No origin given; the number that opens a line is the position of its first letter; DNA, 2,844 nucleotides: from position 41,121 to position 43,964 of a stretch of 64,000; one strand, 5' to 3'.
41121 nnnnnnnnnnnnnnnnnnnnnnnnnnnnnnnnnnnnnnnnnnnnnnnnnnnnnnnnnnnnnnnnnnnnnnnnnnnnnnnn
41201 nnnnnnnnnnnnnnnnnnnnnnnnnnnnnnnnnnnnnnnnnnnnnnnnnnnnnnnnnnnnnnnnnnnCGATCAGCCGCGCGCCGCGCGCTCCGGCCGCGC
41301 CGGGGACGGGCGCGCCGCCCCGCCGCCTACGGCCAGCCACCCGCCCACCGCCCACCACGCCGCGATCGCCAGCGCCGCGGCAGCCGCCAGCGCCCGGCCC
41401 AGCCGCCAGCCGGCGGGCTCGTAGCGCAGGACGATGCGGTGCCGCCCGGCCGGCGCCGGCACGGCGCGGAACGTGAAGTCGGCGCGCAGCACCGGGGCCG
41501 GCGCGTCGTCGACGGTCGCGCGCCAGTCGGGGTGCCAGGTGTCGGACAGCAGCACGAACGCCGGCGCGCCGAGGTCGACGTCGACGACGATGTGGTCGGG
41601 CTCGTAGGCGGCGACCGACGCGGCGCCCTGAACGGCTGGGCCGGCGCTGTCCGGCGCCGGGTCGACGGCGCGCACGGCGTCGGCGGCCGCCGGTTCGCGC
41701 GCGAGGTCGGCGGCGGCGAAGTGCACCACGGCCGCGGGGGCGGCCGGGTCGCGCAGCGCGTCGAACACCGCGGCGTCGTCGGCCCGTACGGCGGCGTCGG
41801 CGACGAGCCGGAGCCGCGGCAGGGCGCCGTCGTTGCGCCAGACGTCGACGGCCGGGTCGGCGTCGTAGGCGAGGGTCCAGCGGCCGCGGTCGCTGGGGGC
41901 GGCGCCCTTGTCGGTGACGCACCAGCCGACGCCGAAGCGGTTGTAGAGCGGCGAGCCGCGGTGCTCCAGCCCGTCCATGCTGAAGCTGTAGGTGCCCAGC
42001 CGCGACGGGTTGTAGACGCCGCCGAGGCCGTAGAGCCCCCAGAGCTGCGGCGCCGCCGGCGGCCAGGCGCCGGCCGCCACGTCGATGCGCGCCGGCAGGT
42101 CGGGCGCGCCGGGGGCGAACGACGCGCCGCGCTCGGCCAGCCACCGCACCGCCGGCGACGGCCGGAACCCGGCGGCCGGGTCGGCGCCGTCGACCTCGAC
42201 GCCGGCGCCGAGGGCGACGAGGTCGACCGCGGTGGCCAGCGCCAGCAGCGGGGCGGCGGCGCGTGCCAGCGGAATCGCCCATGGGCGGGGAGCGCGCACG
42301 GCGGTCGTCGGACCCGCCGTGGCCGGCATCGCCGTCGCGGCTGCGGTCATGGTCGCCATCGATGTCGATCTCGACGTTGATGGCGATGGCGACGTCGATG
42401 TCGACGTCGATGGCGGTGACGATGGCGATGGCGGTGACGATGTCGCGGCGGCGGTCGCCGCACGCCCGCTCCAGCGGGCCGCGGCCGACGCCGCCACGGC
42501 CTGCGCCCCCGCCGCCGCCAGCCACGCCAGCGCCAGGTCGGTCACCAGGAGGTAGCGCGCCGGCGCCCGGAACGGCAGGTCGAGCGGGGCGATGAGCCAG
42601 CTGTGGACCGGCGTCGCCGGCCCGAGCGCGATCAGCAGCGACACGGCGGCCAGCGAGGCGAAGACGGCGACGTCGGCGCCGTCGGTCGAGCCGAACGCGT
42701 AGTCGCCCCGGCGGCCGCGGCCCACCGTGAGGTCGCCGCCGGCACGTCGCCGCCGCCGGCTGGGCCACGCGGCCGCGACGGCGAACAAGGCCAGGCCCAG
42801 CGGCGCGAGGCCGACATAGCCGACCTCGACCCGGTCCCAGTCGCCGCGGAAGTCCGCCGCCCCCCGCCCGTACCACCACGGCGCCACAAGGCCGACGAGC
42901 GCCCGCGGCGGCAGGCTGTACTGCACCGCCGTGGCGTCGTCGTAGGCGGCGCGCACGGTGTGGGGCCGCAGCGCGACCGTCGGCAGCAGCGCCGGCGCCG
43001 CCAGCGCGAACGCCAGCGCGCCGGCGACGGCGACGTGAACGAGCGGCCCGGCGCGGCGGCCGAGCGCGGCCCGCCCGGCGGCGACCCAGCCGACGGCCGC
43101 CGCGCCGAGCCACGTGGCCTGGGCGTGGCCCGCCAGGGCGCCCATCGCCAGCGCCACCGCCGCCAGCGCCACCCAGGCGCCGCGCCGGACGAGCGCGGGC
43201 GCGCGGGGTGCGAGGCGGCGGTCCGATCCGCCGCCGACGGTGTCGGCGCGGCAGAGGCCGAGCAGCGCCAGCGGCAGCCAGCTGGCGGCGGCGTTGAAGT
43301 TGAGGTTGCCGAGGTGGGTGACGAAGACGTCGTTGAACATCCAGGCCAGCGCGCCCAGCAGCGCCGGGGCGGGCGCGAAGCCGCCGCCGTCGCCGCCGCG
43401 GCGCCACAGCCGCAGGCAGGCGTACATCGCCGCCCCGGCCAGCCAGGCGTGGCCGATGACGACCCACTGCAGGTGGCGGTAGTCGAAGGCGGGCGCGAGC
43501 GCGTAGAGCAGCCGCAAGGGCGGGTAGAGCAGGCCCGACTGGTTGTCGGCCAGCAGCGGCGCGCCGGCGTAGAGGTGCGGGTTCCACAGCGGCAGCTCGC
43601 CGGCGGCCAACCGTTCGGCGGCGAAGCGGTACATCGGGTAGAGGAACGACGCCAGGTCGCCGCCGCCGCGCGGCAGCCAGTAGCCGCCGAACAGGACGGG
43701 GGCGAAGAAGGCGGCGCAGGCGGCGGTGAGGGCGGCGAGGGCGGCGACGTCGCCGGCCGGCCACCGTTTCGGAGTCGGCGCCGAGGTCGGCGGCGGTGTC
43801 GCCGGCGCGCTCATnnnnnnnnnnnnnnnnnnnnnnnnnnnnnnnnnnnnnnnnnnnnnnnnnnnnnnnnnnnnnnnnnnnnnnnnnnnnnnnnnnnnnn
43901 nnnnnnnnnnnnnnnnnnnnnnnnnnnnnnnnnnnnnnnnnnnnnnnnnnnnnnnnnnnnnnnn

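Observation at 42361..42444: Hexanucleotide tandem repeat encodes a Ser/Thr/Pro linker in the YfhO-like protein, beside O-mannosyltransferase-like genes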

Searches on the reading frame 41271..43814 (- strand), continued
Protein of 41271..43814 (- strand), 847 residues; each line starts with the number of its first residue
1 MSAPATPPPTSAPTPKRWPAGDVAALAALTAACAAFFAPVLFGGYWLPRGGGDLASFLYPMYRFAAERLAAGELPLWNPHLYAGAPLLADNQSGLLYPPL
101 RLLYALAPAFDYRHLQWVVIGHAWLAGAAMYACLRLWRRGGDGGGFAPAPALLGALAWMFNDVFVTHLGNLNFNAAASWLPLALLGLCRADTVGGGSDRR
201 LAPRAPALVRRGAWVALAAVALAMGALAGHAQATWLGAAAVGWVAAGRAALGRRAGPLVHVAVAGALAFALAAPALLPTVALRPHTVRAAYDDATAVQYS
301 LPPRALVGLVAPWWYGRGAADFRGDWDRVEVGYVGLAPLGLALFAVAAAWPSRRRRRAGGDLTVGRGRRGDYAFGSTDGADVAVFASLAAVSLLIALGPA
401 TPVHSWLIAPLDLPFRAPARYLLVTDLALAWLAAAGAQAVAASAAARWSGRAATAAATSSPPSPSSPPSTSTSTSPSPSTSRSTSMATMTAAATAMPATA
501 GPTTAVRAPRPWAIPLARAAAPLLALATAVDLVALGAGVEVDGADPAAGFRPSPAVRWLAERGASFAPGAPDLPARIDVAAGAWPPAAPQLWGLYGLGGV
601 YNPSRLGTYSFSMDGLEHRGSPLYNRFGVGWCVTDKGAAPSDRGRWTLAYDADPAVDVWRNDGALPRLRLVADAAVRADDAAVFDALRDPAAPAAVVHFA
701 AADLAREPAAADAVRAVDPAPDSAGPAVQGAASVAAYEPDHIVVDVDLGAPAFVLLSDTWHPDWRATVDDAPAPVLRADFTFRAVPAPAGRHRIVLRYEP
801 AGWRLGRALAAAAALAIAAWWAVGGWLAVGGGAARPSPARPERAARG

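Call 38: fold_search(model_id=the predicted structure, library=pdb)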
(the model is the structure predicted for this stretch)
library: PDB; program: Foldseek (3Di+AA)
matches with E <= 10: 208; with E <= 0.001: 8
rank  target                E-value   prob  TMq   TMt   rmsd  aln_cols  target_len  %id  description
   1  6w98_A                1.6e-07  1.00  0.41  0.29  19.5       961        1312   14  Single-Particle Cryo-EM Structure of Arabinofuranosyltransferase AftD from Mycobacteria (released 2020-05-13)
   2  6wby                  1.5e-06  1.00  0.40  0.29  20.6       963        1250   13  Single-Particle Cryo-EM Structure of Arabinofuranosyltransferase AftD from Mycobacteria, Mutant R1389S Class 2 (released 2020-05-13)
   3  6wbx                  1.3e-05  1.00  0.41  0.29  19.8       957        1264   14  Single-Particle Cryo-EM Structure of Arabinofuranosyltransferase AftD from Mycobacteria, Mutant R1389S Class 1 (released 2020-05-13)
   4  7e9s_A                1.3e-04  1.00  0.35  0.35  16.6       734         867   12  Archaeal oligosaccharyltransferase AglB from Archaeoglobus fulgidus in complex with an inhibitory peptide and a dolich (released 2021-09-08)
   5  5f15                  1.4e-04  1.00  0.35  0.50  13.7       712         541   13  Crystal Structure of ArnT from Cupriavidus metallidurans bound to Undecaprenyl phosphate (released 2016-02-17)
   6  3wak                  1.5e-04  1.00  0.36  0.35  18.9       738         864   13  Crystal structure of the Archaeoglobus fulgidus oligosaccharyltransferase (O29867_ARCFU) in the apo form (released 2013-10-30)
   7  9n9j_I                4.4e-04  1.00  0.32  0.38  17.8       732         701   10  Structure of a GRP94 folding intermediate engaged with a CCDC134- and FKBP11-bound secretory translocon (released 2025-11-19)
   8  8b6l_I                6.2e-04  1.00  0.33  0.40  18.1       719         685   10  Subtomogram average of the human Sec61-TRAP-OSTA-translocon (released 2022-12-07)
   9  5ezm                  1.5e-03  1.00  0.36  0.52  13.6       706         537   14  Crystal Structure of ArnT from Cupriavidus metallidurans in the apo state (released 2016-02-17)
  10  6gxc_A                5.0e-03  1.00  0.36  0.42   7.6       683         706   10  Bacterial oligosaccharyltransferase PglB in complex with an inhibitory peptide and a reactive lipid-linked oligosaccha (released 2018-11-14)
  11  3rce_A                5.2e-03  1.00  0.36  0.43   8.3       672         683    9  Bacterial oligosaccharyltransferase PglB (released 2011-06-15)
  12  6p25_A                3.3e-02  1.00  0.20  0.23   5.8       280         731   15  Structure of S. cerevisiae protein O-mannosyltransferase Pmt1-Pmt2 complex bound to the sugar donor and a peptide acce (released 2019-07-10)
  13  6p25_B                7.4e-02  0.99  0.20  0.24   6.2       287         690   11  Structure of S. cerevisiae protein O-mannosyltransferase Pmt1-Pmt2 complex bound to the sugar donor and a peptide acce (released 2019-07-10)
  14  1u77                  2.9e-01  0.23  0.12  0.21  18.4       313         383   15  Crystal Structure of Ammonia Channel AmtB from E. Coli (released 2004-09-21)
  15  9e6i_B                4.1e-01  0.89  0.20  0.23   9.8       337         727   11  Cryo-EM structure of Saccharomyces cerevisiae Pmt4-Ccw5 complex (released 2025-10-15)
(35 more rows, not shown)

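Call 44: search_protein_families(library=ncbifam, proteins=[window:41271-43814:-], max_evalue=0.01)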
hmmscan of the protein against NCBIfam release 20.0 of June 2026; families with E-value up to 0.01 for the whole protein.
window:41271-43814:- (847 aa): 0 families

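Call 58: find_encoding_contigs(protein=P0004, flank=8000, max_places=2)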
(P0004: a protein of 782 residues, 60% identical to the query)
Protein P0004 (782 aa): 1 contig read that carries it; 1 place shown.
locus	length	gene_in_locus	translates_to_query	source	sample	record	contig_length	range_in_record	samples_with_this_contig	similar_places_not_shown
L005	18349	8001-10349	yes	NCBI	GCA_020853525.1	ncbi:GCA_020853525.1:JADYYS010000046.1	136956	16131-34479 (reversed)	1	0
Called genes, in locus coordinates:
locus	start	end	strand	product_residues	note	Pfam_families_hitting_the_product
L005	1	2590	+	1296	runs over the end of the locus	PF02574:S-methyl_trans, PF00809:Pterin_bind, PF02607:B12-binding_2, PF02310:B12-binding, PF02965:Met_synt_B12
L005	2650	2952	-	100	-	-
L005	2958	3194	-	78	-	PF13560:HTH_31, PF12844:HTH_19, PF01381:HTH_3, PF13443:HTH_26 (weak)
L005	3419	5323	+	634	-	PF02705:K_trans, PF22776:K_trans_C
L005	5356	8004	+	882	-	PF02366:PMT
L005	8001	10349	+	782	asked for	PF09586:YfhO (faint)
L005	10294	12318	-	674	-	PF13231:PMT_2 (faint)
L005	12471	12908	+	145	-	-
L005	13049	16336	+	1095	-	PF13401:AAA_22 (weak), PF25872:HTH_77 (faint), PF13424:TPR_12 (weak)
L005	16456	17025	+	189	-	PF05618:RimB-like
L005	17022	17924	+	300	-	PF18030:Rimk_N, PF14397:ATPgrasp_ST (faint), PF02655:ATP-grasp_3, PF02955:GSH-S_ATP, PF08443:RimK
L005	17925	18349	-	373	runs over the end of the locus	PF25872:HTH_77, PF13424:TPR_12, PF17874:TPR_MalT (weak)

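Call 59: find_encoding_contigs(protein=P0013, flank=8000, max_places=2)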
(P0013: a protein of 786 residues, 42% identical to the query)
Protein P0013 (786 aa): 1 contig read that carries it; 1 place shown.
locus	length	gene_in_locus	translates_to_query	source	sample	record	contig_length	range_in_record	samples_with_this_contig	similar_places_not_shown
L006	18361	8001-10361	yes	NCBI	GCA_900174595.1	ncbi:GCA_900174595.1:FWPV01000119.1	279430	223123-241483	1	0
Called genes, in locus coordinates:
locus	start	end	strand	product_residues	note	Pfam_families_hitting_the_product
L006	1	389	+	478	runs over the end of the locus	PF00005:ABC_tran (faint), PF03193:RsgA_GTPase (faint), PF01926:MMR_HSR1, PF02421:FeoB_N, PF01926:MMR_HSR1, PF02421:FeoB_N, PF00009:GTP_EFTU, PF14714:KH_dom-like, +3 more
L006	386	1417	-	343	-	PF13500:AAA_26, PF07085:DRTGG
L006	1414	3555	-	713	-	PF02629:CoA_binding, PF13380:CoA_binding_2, PF13607:Succ_CoA_lig, PF19045:Ligase_CoA_2, PF13549:ATP-grasp_5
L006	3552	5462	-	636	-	PF02550:AcetylCoA_hydro, PF13336:AcetylCoA_hyd_C, PF13302:Acetyltransf_3, PF00583:Acetyltransf_1, PF13420:Acetyltransf_4 (weak), PF13508:Acetyltransf_7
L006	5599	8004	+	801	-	-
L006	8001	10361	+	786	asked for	PF09586:YfhO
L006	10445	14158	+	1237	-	PF00092:VWA, PF13519:VWA_2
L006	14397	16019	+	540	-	-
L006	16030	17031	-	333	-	PF01551:Peptidase_M23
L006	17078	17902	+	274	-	PF01746:tRNA_m1G_MT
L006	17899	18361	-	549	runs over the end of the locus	PF24517:CBM96, PF00688:TGFb_propeptide (weak), PF06848:Disaggr_repeat (faint), PF00041:fn3, PF25059:FN3_DSCAM-DSCAML_C (faint)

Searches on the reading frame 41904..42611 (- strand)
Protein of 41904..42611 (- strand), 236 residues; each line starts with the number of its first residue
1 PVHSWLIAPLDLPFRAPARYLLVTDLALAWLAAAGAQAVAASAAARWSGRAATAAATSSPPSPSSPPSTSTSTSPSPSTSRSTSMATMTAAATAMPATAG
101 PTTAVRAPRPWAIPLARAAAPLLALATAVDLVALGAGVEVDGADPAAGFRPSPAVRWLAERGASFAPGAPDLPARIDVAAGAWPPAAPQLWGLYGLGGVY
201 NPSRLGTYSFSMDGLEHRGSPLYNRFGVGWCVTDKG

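Call 45: find_homologous_proteins(query=window:41904-42611:-, max_evalue=0.00001)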
Query seq(236 aa): 8000 candidates shared short words with the query, none scored E <= 0.00001.
